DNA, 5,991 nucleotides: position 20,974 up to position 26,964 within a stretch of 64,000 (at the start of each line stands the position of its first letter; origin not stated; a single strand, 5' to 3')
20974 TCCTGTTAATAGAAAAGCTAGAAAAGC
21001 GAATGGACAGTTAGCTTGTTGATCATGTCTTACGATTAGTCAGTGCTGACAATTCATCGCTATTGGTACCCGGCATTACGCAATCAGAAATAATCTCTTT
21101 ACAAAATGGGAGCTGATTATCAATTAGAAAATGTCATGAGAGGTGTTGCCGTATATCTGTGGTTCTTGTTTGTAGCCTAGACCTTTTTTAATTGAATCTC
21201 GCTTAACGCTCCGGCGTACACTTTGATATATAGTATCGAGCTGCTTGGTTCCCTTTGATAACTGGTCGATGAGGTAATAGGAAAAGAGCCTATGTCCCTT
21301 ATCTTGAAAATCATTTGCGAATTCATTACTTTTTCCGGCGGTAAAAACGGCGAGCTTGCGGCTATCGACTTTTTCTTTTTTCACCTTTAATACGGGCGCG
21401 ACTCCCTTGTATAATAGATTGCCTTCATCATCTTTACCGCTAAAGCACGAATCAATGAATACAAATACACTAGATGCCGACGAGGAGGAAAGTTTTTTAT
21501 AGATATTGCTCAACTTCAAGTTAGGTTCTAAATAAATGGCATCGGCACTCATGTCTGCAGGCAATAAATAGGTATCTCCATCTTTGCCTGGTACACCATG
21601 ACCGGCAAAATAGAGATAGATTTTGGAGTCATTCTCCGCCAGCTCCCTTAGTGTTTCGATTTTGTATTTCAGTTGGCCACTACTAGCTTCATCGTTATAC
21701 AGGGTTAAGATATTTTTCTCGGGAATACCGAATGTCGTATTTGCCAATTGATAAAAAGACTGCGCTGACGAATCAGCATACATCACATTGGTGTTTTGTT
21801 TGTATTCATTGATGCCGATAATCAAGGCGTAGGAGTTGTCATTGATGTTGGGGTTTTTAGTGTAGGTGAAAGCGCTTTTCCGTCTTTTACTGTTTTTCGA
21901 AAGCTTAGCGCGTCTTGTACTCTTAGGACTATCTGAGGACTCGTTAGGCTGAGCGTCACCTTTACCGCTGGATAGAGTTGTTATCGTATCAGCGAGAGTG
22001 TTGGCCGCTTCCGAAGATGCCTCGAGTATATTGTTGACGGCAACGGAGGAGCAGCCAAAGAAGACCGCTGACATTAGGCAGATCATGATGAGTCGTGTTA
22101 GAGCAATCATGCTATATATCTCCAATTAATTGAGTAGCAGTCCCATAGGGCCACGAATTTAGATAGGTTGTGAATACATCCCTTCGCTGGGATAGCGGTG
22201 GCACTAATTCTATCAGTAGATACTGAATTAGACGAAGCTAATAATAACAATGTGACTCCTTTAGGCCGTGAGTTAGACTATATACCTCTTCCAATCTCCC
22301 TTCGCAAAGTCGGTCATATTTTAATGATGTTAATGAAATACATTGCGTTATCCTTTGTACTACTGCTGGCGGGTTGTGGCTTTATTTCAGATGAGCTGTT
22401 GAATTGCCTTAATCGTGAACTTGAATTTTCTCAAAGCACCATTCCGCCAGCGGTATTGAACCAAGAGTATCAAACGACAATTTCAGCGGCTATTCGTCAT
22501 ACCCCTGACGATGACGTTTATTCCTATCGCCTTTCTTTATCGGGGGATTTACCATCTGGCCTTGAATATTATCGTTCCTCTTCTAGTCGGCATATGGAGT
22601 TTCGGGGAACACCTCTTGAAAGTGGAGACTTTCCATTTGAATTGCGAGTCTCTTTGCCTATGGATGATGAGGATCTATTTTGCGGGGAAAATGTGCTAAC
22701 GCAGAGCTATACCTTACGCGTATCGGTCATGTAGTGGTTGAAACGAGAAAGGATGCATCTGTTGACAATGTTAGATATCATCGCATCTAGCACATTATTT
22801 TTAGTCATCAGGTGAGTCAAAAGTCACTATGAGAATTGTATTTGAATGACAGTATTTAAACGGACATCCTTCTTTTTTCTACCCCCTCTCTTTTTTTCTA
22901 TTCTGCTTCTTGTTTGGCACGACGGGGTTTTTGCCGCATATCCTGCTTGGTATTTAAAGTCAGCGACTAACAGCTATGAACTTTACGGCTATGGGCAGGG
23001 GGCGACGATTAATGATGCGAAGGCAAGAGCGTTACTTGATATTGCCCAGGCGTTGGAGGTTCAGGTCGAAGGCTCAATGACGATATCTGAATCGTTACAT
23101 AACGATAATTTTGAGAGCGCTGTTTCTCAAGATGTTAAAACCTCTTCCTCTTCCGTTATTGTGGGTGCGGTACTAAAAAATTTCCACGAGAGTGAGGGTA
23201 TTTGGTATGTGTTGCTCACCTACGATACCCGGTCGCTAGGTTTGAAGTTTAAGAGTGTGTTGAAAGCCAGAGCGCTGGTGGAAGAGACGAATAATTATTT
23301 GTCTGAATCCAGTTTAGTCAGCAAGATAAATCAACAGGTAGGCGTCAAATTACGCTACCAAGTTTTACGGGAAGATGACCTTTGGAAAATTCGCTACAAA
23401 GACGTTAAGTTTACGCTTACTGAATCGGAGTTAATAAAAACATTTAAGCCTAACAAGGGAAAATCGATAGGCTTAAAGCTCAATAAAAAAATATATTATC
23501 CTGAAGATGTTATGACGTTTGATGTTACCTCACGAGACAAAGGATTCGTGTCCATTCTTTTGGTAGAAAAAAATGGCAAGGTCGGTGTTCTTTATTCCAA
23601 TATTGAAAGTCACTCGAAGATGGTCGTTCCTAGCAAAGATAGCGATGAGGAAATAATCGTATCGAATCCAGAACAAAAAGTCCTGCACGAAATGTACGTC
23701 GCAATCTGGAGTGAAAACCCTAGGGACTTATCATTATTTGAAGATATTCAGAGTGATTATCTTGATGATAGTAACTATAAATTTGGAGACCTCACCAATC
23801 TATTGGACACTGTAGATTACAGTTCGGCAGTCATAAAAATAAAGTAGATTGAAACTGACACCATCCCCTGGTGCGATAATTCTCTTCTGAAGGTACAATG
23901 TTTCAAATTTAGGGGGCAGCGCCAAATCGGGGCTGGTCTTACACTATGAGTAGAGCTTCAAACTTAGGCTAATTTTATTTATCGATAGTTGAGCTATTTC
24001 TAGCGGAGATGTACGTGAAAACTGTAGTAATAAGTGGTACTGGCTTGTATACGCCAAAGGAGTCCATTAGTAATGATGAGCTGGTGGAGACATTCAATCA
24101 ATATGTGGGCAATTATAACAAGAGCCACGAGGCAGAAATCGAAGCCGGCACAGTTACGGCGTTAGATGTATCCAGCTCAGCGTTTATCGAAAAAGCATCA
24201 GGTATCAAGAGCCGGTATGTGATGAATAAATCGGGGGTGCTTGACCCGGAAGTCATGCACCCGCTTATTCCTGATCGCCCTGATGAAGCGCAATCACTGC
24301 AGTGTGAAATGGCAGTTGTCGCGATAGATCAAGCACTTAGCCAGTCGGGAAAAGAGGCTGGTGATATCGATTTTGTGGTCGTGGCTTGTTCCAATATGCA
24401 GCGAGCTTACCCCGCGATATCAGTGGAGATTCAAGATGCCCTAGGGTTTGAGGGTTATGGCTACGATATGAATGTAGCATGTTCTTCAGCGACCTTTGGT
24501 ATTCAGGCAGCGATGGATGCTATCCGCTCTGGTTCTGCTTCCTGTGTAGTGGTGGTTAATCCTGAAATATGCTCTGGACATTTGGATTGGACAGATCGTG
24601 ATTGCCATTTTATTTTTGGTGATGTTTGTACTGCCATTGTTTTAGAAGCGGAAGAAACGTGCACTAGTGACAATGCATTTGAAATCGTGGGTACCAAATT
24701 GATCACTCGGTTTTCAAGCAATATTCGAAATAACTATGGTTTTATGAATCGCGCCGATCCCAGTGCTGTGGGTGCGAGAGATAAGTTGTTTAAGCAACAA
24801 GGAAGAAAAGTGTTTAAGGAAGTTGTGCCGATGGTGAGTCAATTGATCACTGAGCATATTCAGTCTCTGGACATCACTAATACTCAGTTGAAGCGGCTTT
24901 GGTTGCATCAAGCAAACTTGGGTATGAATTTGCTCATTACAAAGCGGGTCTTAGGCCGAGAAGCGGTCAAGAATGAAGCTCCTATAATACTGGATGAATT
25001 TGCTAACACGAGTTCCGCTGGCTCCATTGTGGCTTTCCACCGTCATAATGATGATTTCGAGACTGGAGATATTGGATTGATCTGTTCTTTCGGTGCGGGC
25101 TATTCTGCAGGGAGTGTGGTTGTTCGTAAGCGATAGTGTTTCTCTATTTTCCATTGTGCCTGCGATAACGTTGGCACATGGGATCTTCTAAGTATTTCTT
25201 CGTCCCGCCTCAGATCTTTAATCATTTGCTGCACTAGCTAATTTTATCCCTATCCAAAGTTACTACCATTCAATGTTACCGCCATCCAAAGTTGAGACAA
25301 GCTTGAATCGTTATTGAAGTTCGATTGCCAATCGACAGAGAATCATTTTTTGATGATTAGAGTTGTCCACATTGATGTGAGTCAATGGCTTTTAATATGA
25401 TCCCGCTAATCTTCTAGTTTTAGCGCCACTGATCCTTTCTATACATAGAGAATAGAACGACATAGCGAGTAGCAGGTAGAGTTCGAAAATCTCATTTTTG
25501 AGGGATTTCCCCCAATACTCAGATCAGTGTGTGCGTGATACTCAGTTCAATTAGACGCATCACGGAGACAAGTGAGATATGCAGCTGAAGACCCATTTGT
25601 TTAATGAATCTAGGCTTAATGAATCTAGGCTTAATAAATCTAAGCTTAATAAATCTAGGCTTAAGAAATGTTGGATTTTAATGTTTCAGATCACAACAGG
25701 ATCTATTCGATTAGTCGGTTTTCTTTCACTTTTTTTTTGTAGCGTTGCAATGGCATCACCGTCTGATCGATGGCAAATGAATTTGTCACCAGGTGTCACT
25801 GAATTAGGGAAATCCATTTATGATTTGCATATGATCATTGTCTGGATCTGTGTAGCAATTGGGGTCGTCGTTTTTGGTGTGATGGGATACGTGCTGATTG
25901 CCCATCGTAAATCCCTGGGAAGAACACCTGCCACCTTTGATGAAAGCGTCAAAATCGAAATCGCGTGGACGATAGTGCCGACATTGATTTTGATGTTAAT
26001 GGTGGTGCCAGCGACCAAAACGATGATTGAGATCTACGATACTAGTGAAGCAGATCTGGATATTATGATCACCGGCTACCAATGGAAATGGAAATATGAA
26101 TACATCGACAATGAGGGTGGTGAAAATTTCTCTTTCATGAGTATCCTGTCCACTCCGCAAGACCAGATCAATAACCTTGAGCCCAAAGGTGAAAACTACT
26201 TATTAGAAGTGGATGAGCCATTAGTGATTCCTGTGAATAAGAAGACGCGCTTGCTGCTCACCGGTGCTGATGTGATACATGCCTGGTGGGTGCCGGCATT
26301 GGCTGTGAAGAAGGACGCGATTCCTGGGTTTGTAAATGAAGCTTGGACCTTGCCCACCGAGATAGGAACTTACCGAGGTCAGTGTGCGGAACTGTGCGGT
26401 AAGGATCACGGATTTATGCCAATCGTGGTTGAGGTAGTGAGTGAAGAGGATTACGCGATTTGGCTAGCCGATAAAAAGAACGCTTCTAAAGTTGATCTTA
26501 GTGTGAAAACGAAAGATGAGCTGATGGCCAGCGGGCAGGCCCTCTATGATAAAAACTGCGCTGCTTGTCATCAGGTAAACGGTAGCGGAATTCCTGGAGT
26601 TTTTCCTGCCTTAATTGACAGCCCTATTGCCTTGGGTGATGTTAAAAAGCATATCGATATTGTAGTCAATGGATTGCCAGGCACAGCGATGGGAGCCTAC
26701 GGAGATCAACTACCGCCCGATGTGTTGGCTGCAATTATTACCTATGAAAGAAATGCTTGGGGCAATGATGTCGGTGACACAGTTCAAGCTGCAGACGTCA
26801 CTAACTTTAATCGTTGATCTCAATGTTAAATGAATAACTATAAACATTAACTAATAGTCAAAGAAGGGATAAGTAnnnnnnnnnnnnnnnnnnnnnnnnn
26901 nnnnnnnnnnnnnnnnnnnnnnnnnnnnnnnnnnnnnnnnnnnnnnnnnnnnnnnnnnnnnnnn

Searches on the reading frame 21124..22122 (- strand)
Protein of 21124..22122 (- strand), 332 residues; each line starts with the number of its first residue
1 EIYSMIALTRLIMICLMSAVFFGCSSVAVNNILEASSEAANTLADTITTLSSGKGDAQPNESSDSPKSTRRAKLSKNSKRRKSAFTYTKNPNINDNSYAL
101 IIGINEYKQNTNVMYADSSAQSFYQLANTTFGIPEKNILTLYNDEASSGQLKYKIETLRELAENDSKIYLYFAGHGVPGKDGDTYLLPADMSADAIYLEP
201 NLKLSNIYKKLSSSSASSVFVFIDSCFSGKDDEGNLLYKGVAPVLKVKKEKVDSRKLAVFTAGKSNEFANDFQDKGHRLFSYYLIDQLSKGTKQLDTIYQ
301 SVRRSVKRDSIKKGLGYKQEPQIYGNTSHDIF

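Call 55: search_protein_families(library=pfam, proteins=[window:21124-22122:-], max_evalue=0.00001)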
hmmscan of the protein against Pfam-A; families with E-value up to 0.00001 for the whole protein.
window:21124-22122:- (332 aa): 1 family
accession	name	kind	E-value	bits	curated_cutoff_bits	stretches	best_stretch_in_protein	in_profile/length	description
PF00656.27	Peptidase_C14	-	8.5e-16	58.8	21.4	1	98-327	3-227/233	Caspase domain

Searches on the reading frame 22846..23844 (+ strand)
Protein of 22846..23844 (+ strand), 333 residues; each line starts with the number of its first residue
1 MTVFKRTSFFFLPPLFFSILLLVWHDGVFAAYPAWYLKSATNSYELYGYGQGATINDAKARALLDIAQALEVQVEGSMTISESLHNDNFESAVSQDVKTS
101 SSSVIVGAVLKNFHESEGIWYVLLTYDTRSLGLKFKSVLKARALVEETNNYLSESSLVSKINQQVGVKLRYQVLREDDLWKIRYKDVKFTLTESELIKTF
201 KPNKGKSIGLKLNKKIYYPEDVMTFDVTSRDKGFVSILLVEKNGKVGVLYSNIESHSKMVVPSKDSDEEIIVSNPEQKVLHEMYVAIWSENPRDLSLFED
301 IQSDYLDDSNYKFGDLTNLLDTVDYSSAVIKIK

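Call 55: search_protein_families(library=pfam, proteins=[window:22846-23844:+], max_evalue=0.00001)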
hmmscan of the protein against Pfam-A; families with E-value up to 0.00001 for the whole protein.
window:22846-23844:+ (333 aa): 1 family
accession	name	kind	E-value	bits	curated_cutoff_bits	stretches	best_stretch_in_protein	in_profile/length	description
PF02169.21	LPP20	-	1.6e-08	35.3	25.9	1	33-125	1-95/97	LPP20 lipoprotein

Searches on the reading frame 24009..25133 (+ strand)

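Call 55: search_protein_families(library=pfam, proteins=[window:24009-25133:+], max_evalue=0.00001)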
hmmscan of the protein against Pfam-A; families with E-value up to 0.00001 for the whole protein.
window:24009-25133:+ (375 aa): 2 families
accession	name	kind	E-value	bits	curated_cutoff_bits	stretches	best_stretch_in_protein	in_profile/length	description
PF08545.16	ACP_syn_III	-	3.6e-20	72.1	24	1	152-228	1-73/80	3-Oxoacyl-[acyl-carrier-protein (ACP)] synthase III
PF08541.16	ACP_syn_III_C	-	3.1e-15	56.5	26.6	1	287-373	4-89/90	3-Oxoacyl-[acyl-carrier-protein (ACP)] synthase III C terminal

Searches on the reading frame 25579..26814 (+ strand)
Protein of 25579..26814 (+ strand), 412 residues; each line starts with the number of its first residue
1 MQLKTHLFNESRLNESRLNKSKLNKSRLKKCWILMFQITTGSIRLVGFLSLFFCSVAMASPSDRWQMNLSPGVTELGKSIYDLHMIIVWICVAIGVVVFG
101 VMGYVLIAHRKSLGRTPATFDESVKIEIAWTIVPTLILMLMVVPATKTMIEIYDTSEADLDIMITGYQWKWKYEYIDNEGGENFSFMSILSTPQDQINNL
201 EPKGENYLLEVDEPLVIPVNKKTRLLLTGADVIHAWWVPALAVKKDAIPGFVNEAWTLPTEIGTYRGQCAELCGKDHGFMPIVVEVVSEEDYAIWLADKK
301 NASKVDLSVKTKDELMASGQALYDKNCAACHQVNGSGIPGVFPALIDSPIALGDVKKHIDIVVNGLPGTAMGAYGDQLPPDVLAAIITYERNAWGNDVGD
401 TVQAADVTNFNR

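Call 55: search_protein_families(library=pfam, proteins=[window:25579-26814:+], max_evalue=0.00001)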
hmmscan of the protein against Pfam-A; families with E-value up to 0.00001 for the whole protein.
window:25579-26814:+ (412 aa): 4 families
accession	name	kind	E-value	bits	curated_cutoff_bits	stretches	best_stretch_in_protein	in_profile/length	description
PF00116.26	COX2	-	1.4e-34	119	22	1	162-287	3-120/120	Cytochrome C oxidase subunit II, periplasmic domain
PF02790.20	COX2_TM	-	1.9e-11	44.4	22.8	1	64-145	3-85/88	Cytochrome C oxidase subunit II, transmembrane domain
PF13442.11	Cytochrome_CBB3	-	8.5e-10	39.3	27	1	316-389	3-67/68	Cytochrome C oxidase, cbb3-type, subunit III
PF00034.26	Cytochrom_C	-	4.8e-08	34.7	21.3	1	317-350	2-35/90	Cytochrome c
